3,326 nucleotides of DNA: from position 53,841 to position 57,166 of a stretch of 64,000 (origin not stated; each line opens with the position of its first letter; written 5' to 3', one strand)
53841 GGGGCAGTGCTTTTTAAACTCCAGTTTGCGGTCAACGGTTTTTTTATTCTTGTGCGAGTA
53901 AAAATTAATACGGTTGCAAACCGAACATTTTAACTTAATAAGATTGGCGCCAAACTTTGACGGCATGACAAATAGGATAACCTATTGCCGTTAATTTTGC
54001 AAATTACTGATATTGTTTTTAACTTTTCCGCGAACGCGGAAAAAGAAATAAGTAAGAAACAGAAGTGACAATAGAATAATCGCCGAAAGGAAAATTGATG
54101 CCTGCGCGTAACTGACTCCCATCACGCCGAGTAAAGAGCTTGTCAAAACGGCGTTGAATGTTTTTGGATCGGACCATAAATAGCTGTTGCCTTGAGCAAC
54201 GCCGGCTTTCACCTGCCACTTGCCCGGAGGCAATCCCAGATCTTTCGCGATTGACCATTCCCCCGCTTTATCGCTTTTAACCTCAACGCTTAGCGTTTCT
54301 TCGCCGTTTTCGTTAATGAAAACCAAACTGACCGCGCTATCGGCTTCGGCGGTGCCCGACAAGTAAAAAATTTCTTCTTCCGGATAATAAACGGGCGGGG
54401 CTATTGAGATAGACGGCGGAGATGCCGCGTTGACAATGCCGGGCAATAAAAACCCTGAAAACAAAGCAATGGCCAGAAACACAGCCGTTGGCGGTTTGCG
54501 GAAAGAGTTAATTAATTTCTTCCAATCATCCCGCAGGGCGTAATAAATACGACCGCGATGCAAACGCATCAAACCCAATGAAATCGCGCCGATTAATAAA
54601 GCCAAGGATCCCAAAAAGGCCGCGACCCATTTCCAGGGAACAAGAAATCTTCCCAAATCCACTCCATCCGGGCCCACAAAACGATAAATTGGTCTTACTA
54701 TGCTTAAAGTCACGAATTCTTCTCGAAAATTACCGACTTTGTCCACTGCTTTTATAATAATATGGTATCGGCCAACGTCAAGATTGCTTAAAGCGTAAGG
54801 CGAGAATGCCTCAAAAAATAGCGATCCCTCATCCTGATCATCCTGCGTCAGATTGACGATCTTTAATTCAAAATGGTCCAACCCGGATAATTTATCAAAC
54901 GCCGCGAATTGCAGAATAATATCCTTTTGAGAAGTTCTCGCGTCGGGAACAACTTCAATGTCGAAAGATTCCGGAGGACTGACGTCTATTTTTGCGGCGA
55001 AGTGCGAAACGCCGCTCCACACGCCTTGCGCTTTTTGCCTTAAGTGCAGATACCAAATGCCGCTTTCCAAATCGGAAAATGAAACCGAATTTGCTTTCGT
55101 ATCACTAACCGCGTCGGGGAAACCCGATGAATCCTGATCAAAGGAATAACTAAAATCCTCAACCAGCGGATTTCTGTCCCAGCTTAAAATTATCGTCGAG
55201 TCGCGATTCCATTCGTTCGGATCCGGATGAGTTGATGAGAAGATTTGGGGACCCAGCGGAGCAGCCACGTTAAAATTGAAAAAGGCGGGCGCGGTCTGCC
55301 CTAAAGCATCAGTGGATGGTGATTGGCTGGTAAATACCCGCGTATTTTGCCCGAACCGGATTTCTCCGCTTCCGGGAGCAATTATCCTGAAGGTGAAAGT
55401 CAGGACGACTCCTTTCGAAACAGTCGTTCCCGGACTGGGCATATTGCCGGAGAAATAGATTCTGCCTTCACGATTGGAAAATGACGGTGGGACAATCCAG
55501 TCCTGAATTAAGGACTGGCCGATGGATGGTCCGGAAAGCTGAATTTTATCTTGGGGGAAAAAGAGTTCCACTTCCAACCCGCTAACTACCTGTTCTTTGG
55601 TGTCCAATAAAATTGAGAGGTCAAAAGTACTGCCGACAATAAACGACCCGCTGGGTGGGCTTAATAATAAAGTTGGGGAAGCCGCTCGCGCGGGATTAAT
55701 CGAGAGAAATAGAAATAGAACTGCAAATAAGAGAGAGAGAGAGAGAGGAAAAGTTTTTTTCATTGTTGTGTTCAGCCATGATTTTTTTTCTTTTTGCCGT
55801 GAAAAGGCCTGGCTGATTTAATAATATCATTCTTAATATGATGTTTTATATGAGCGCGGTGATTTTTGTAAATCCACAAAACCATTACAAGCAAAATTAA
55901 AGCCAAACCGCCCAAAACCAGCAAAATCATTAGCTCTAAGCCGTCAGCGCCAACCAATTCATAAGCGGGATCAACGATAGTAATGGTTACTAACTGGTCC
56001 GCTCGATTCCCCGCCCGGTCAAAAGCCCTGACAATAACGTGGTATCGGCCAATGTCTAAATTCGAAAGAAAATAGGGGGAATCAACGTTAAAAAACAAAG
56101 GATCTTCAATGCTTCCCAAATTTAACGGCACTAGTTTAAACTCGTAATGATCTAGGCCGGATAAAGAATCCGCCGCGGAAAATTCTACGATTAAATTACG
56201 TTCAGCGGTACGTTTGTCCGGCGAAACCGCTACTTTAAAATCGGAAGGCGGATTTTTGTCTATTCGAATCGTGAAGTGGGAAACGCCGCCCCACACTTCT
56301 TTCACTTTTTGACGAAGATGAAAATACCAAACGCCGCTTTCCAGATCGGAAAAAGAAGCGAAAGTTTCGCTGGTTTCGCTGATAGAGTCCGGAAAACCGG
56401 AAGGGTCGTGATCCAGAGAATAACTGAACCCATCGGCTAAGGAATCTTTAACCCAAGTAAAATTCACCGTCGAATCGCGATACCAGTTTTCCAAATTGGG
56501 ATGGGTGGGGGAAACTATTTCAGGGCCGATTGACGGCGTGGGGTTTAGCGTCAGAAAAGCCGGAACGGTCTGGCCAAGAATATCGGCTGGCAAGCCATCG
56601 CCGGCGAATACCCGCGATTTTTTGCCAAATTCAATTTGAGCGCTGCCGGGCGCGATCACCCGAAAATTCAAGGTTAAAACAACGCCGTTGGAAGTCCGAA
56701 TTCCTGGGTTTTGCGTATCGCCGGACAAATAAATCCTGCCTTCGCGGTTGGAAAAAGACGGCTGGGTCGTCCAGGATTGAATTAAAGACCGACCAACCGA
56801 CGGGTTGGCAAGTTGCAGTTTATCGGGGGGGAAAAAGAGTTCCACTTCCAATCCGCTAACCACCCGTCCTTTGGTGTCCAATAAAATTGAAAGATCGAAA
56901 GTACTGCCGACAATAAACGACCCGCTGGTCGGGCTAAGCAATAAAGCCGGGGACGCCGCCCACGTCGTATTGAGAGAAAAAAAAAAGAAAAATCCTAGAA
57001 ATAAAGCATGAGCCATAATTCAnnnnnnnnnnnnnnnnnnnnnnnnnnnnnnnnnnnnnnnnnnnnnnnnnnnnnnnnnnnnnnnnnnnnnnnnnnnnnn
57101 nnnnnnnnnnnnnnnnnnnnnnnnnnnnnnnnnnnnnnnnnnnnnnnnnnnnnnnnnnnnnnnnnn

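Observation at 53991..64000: Self-contained cohesin-dockerin surface-protein operon: three tandem cohesin-domain paralogs, a dockerin-repeat protein, a BNR beta-propeller giant protein and an FG-GAP protein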

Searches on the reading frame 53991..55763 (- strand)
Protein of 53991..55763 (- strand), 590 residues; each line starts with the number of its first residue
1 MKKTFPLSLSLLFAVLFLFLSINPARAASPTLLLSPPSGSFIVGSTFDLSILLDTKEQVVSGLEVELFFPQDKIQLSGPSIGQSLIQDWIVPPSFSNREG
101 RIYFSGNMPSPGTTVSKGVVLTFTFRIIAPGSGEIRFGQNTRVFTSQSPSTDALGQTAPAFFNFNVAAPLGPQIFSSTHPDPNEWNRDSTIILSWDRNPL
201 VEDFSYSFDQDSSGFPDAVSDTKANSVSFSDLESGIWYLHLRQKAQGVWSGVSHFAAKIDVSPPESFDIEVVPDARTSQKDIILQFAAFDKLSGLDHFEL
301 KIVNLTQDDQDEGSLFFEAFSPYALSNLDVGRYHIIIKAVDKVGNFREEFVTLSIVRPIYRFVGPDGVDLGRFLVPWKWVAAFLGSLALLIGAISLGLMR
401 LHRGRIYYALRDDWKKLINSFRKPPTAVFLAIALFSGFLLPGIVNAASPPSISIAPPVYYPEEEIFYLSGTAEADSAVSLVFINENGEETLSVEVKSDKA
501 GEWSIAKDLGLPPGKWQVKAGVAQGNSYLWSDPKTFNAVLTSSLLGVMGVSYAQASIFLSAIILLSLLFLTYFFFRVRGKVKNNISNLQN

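Call 3: search_protein_families(library=pfam, proteins=[window:53991-55763:-], max_evalue=1)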
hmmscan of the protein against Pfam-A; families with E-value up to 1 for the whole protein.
window:53991-55763:- (590 aa): 4 families
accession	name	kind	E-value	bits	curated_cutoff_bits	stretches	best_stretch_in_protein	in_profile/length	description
PF19077.6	Big_13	-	0.0008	20.3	27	1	469-522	32-83/102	Bacterial Ig-like domain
PF05195.22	AMP_N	-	0.062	13.5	24.6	1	458-504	35-82/121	Aminopeptidase P, N-terminal domain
PF24893.1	DUF7743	-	0.073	13.2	27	1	259-346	2-87/120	Domain of unknown function (DUF7743)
PF24153.1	Meg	-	0.1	13.3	27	1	560-586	9-35/88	Maternally expressed gene family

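Call 4: search_protein_families(library=ncbifam, proteins=[window:53991-55763:-], max_evalue=1)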
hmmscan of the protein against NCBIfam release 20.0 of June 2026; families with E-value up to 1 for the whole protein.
window:53991-55763:- (590 aa): 6 families
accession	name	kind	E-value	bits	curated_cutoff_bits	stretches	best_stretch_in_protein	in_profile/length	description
NF040788.1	S-lay_SlaB_Mtsph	equivalog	0.0019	17.2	700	1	429-505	5-80/416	S-layer protein SlaB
NF033510.3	Ca_tandemer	repeat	0.0067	16.8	50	1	467-522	34-88/96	Ca2+-stabilized repeat-containing adhesin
NF047446.1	barrel_OmpL47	domain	0.019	15.4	40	1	285-348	8-60/68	OmpL47-type beta-barrel domain-containing protein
NF006906.0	PRK09400.1-1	equivalog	0.14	11.7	95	1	409-429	12-32/62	preprotein translocase subunit SecE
NF040520.1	Ig_like_BLP2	equivalog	0.23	9.5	750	1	468-542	542-613/730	Ig-like repeat protein Blp2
NF047981.1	RC1041_fam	subfamily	0.69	9.7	90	0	555-575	23-43/57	RC1041 family protein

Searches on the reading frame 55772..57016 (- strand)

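Call 3: search_protein_families(library=pfam, proteins=[window:55772-57016:-], max_evalue=1)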
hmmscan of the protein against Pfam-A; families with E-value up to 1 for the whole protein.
window:55772-57016:- (414 aa): 6 families
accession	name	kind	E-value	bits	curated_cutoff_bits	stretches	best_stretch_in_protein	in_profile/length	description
PF24421.1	Ig_J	-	0.048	14.2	29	1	312-341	65-94/104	Tip attachment protein J, Ig-like domain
PF00963.24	Cohesin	-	0.059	14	24.1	1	36-124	12-105/139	Cohesin domain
PF05345.18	He_PIG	-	0.083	13.8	24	0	322-347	70-95/96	Putative Ig domain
PF15418.12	DUF4625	-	0.095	13.4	27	1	319-347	102-130/131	Domain of unknown function (DUF4625)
PF19077.6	Big_13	-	0.18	12.7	27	1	319-347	71-100/102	Bacterial Ig-like domain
PF17410.7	Stevor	-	0.2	11.6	25.4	1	359-398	237-273/275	Subtelomeric Variable Open Reading frame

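Call 4: search_protein_families(library=ncbifam, proteins=[window:55772-57016:-], max_evalue=1)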
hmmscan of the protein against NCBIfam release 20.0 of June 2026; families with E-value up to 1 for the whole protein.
window:55772-57016:- (414 aa): 2 families
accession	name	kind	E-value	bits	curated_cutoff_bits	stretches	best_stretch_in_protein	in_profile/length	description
NF047446.1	barrel_OmpL47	domain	0.00034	21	40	1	277-345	7-66/68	OmpL47-type beta-barrel domain-containing protein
TIGR01478.1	STEVOR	paralog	0.085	12.1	166.65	1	363-398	271-306/308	STEVOR family variant surface protein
